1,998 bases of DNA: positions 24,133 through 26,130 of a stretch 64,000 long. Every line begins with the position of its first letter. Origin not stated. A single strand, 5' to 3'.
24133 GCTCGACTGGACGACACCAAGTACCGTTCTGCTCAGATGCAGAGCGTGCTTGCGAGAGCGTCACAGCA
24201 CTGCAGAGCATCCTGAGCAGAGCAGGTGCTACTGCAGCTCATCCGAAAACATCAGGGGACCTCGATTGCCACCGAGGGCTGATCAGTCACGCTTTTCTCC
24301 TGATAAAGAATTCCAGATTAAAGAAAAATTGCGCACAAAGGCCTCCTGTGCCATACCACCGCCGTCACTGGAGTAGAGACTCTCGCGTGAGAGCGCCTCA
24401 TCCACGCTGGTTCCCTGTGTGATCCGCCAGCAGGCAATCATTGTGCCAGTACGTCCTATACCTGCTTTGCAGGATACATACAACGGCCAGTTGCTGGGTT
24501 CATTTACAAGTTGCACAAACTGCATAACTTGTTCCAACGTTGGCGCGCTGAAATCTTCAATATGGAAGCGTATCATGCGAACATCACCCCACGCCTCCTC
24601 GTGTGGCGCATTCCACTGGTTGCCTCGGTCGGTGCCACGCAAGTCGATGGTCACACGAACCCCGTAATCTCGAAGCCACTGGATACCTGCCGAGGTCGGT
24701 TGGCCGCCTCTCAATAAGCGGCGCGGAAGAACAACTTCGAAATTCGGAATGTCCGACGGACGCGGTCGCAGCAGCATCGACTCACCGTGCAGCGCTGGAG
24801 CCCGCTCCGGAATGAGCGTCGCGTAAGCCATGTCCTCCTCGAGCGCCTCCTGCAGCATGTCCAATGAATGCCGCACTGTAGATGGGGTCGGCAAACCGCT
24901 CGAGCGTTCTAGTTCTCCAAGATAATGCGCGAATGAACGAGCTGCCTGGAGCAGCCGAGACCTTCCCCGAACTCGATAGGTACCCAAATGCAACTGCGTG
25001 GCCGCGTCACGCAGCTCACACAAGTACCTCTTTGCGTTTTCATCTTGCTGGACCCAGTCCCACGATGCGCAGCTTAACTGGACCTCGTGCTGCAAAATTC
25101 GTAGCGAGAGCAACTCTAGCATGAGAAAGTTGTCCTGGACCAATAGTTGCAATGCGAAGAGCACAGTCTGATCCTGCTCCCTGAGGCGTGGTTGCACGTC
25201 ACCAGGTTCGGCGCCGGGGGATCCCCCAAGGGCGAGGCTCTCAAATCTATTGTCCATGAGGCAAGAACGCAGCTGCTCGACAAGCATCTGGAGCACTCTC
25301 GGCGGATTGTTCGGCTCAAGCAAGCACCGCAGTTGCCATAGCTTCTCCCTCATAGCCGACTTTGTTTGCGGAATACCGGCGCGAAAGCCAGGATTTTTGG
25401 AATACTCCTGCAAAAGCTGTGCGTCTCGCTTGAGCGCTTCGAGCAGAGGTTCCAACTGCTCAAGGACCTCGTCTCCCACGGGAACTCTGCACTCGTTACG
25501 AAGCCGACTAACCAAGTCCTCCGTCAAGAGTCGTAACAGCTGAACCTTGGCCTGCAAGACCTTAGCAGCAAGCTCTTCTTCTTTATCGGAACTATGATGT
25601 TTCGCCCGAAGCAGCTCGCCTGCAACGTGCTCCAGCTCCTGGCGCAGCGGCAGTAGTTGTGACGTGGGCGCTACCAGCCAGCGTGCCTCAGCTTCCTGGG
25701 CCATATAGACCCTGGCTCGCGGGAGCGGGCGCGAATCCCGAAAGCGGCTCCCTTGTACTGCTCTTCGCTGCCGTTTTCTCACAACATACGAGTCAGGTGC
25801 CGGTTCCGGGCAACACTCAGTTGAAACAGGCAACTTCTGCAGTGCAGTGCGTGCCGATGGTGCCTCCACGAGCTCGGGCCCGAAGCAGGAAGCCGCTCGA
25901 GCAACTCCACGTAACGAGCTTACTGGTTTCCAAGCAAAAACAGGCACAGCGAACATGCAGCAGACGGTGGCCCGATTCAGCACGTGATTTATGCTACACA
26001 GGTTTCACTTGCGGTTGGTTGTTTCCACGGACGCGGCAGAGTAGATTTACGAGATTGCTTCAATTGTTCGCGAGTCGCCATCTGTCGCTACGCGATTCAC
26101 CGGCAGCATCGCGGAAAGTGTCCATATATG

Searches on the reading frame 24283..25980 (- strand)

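Call 35: search_protein_families(library=pfam, proteins=[window:24283-25980:-], max_evalue=0.001)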
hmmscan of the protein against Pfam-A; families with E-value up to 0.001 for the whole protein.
window:24283-25980:- (565 aa): 8 families
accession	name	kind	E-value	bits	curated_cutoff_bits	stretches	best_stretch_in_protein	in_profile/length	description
PF22741.1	PTP-NADK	-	1.6e-48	164.6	27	1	406-551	1-163/163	DSP-PTPase phosphatase fused to NAD+ Kinase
PF22785.1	Tc-R-P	-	5.8e-17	62.6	27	1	426-523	9-105/106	Polymorphic toxin system, DSP-PTPase phosphatase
PF22784.1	PTP-SAK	-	2.3e-10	41.2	27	1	413-529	3-119/153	Swiss Army Knife protein, DSP-PTPase phosphatase domain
PF03162.18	Y_phosphatase2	-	5.3e-08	33.1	27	1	413-553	6-147/165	Tyrosine phosphatase family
PF14566.11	PTPlike_phytase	-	2.3e-05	25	27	1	466-519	101-155/158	Inositol hexakisphosphate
PF00782.25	DSPc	-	3.2e-05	24.2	33.5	1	436-530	14-107/133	Dual specificity phosphatase, catalytic domain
PF13350.11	Y_phosphatase3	-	4.1e-05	24.1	22.2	0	417-517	23-148/240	Tyrosine phosphatase family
PF00102.32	Y_phosphatase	-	0.00015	21.9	20.9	1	481-520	150-192/234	Protein-tyrosine phosphatase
